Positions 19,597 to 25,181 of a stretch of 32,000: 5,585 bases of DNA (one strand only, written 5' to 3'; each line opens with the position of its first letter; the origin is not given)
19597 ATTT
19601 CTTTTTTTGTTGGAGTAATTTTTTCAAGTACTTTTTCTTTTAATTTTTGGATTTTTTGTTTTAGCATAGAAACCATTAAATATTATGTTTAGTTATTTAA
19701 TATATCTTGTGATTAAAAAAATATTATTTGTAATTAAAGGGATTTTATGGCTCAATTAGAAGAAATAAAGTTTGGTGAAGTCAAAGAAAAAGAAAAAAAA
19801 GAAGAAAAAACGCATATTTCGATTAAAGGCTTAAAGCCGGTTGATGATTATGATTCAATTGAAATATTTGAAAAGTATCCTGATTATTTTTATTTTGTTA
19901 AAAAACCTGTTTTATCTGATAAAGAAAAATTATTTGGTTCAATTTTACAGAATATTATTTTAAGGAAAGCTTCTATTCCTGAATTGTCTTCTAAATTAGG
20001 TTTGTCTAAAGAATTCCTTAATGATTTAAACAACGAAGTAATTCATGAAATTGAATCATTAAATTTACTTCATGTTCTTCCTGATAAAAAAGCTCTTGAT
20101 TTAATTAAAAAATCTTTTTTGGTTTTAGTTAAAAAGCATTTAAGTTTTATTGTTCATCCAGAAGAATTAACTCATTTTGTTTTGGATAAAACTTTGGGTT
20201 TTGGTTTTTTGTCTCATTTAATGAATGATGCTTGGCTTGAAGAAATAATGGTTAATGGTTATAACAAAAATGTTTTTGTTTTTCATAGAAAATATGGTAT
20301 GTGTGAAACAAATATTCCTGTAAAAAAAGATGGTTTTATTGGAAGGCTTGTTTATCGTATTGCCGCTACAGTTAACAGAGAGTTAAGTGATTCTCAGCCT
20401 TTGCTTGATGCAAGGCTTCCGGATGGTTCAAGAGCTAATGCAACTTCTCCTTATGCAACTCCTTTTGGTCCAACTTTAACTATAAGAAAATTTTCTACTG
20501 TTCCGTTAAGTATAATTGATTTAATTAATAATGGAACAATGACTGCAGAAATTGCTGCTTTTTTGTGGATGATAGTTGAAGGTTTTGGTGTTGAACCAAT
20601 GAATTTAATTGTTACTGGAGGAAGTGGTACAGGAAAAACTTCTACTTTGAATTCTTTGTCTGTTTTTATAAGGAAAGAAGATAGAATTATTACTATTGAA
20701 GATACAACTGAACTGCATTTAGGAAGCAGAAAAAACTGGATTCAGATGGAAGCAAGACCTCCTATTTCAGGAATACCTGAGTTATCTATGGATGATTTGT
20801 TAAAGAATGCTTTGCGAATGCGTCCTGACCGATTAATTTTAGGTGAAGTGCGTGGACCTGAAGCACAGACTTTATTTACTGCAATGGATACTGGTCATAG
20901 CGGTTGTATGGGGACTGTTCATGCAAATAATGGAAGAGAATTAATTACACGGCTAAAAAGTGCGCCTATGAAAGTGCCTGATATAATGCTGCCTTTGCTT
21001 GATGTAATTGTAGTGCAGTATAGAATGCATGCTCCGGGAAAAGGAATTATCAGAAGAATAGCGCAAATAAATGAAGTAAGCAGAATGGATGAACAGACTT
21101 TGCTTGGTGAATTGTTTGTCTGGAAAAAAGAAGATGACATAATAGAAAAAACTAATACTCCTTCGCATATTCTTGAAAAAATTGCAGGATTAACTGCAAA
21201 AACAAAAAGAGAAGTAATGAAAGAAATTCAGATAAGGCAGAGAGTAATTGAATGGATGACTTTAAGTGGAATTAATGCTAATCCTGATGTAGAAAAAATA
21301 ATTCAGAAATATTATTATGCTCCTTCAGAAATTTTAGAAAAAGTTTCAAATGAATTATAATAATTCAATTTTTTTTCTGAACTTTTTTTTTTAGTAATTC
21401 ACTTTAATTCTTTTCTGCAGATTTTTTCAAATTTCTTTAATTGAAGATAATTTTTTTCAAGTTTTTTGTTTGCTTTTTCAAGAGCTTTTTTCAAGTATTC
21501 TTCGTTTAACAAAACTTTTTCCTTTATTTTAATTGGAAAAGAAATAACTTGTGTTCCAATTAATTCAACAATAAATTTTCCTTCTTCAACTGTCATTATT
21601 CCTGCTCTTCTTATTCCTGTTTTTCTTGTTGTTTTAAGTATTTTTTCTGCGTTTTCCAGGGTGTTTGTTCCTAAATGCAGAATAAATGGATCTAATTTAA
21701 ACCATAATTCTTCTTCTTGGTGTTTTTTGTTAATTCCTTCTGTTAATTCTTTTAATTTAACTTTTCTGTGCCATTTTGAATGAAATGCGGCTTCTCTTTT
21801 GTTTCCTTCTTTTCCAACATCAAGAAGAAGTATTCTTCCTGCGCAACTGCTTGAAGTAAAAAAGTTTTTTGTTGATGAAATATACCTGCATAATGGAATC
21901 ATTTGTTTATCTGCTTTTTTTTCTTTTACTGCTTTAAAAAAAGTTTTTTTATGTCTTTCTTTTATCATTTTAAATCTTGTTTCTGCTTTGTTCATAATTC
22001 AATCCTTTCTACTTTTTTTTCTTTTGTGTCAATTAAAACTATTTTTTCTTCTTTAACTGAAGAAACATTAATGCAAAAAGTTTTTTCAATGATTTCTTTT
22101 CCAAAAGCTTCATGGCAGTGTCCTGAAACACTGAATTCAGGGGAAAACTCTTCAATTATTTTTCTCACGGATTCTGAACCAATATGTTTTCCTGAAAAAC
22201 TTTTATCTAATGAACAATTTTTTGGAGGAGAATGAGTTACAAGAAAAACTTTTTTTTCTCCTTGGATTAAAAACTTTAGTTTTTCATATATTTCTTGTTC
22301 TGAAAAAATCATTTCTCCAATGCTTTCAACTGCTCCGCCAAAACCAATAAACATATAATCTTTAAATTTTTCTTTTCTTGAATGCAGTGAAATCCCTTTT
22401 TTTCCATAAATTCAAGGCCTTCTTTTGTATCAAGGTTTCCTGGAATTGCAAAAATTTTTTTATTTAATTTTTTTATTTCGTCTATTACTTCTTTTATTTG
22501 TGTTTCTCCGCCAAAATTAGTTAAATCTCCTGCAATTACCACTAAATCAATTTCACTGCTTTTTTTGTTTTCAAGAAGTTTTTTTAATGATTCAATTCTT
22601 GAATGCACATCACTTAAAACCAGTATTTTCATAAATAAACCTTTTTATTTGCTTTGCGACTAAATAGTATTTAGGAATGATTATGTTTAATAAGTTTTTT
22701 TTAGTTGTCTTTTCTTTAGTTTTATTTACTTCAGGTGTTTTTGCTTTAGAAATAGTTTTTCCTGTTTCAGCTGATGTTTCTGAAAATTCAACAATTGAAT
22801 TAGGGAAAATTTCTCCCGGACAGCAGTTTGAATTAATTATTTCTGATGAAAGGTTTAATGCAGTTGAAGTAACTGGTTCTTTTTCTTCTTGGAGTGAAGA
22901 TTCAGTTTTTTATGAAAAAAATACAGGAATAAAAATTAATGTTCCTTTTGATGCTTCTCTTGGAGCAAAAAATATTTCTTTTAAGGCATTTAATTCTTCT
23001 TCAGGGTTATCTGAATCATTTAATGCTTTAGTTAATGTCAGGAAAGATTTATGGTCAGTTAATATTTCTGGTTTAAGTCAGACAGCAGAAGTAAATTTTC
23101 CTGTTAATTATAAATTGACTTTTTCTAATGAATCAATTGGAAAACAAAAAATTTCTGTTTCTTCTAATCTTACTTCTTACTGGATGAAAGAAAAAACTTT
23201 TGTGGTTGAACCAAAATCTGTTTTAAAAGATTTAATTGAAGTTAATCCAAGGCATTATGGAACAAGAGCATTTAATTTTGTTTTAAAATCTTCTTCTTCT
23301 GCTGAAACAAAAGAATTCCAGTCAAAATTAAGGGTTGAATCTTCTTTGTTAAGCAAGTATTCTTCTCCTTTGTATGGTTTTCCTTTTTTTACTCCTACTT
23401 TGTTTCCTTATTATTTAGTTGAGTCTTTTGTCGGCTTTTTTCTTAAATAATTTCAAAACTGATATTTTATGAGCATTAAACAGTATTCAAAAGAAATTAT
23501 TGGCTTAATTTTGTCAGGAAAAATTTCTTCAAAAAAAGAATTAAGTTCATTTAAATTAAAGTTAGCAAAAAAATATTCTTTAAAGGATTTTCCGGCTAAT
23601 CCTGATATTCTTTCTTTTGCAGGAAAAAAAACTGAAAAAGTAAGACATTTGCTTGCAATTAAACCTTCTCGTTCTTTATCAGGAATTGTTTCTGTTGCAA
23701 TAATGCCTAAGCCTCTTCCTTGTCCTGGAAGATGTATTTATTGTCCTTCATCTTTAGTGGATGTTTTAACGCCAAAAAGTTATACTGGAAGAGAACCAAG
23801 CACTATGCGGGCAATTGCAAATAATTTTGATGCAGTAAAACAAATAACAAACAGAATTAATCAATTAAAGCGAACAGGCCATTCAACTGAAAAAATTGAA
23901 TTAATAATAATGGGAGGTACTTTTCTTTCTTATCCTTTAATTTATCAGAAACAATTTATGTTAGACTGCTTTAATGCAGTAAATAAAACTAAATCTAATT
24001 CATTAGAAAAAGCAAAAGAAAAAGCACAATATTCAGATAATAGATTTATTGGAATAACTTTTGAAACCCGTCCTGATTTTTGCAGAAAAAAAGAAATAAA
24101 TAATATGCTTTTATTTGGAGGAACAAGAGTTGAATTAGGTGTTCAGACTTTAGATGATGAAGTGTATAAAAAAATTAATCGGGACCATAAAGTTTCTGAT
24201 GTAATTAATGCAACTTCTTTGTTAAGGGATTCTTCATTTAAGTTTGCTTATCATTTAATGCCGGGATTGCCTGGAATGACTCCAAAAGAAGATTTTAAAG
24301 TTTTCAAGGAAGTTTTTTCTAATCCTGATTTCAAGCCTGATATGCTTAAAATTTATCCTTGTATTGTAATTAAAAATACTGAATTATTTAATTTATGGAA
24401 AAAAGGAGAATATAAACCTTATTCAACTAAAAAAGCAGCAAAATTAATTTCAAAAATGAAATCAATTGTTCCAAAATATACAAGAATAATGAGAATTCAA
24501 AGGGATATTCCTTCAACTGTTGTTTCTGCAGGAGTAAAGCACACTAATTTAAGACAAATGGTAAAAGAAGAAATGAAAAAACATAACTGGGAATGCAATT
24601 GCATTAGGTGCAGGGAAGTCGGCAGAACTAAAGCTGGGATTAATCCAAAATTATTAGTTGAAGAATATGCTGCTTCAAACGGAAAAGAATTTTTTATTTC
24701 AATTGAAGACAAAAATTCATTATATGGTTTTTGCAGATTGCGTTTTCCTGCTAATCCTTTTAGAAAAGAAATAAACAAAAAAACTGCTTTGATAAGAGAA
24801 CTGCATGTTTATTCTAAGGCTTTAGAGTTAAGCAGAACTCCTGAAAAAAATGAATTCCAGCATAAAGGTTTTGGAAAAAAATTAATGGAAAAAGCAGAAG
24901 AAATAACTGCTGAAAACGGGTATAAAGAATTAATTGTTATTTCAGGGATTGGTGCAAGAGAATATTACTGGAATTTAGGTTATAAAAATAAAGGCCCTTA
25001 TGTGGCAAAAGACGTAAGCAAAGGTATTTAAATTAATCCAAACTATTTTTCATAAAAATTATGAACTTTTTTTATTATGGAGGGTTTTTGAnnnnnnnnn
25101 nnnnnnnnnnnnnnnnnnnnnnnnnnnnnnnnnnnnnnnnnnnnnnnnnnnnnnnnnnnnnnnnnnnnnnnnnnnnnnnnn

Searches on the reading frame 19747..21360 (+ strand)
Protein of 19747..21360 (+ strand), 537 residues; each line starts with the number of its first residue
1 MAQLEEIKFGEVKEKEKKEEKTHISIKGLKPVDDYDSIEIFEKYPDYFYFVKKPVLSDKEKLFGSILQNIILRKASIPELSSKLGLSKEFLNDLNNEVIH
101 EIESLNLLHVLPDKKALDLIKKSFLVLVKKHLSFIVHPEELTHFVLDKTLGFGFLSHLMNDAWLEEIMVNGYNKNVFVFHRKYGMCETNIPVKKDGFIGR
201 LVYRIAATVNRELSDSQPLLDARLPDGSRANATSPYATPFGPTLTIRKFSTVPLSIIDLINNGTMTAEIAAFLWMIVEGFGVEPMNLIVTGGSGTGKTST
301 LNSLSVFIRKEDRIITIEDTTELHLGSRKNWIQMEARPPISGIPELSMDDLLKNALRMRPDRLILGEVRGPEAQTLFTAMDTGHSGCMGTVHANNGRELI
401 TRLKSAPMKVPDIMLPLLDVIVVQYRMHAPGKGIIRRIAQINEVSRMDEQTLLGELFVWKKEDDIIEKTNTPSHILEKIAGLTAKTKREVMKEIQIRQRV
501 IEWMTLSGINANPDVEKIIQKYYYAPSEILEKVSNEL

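Call 16: search_protein_families(library=pfam, proteins=[window:19747-21360:+], max_evalue=0.001)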
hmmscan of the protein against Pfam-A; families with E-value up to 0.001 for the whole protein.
window:19747-21360:+ (537 aa): 1 family
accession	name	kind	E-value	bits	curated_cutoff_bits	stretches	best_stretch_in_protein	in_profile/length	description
PF00437.27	T2SSE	-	7.3e-39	133.9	24.9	1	153-424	6-275/370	Type II/IV secretion system protein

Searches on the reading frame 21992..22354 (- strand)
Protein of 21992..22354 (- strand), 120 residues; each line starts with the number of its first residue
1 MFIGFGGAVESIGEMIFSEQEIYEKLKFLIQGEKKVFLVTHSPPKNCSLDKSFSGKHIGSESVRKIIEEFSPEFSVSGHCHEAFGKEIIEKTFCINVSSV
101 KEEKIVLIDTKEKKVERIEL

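Call 16: search_protein_families(library=pfam, proteins=[window:21992-22354:-], max_evalue=0.001)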
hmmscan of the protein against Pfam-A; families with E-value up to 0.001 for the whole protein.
window:21992-22354:- (120 aa): 1 family
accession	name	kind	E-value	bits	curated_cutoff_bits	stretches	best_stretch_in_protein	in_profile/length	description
PF14582.11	Metallophos_3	-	3.2e-12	46.8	28.2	1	19-117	158-256/259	Metallophosphoesterase, calcineurin superfamily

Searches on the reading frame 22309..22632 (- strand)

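Call 16: search_protein_families(library=pfam, proteins=[window:22309-22632:-], max_evalue=0.001)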
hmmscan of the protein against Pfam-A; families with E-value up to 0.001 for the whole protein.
window:22309-22632:- (107 aa): 3 families
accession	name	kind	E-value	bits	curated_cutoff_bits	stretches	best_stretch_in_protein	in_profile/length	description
PF00149.33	Metallophos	-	4.7e-14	53.7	21.5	1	1-76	1-77/191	Calcineurin-like phosphoesterase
PF12850.12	Metallophos_2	-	3.4e-11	43.8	27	1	1-76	1-68/154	Calcineurin-like phosphoesterase superfamily domain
PF14582.11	Metallophos_3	-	1.2e-05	25.2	28.2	0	2-41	7-46/259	Metallophosphoesterase, calcineurin superfamily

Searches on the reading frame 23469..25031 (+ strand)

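Call 16: search_protein_families(library=pfam, proteins=[window:23469-25031:+], max_evalue=0.001)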
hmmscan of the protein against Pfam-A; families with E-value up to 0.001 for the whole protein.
window:23469-25031:+ (520 aa): 6 families
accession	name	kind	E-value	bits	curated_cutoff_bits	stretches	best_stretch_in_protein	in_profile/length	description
PF16199.10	Radical_SAM_C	-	5.5e-24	84.5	31.9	1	290-371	1-85/85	Radical_SAM C-terminal domain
PF04055.27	Radical_SAM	-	1.4e-14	55.1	29.5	1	85-274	7-158/166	Radical SAM superfamily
PF23613.1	ELP3_N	-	2.7e-10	40.5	27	1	5-69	3-69/70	ELP3 N-terminal domain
PF13673.13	Acetyltransf_10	-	6.5e-06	26.6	23.6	1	461-514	61-116/128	Acetyltransferase (GNAT) domain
PF00583.31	Acetyltransf_1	-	1.3e-05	25.9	20.7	1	400-505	24-116/116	Acetyltransferase (GNAT) family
PF13508.13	Acetyltransf_7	-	0.00031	21.5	27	1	461-506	38-83/84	Acetyltransferase (GNAT) domain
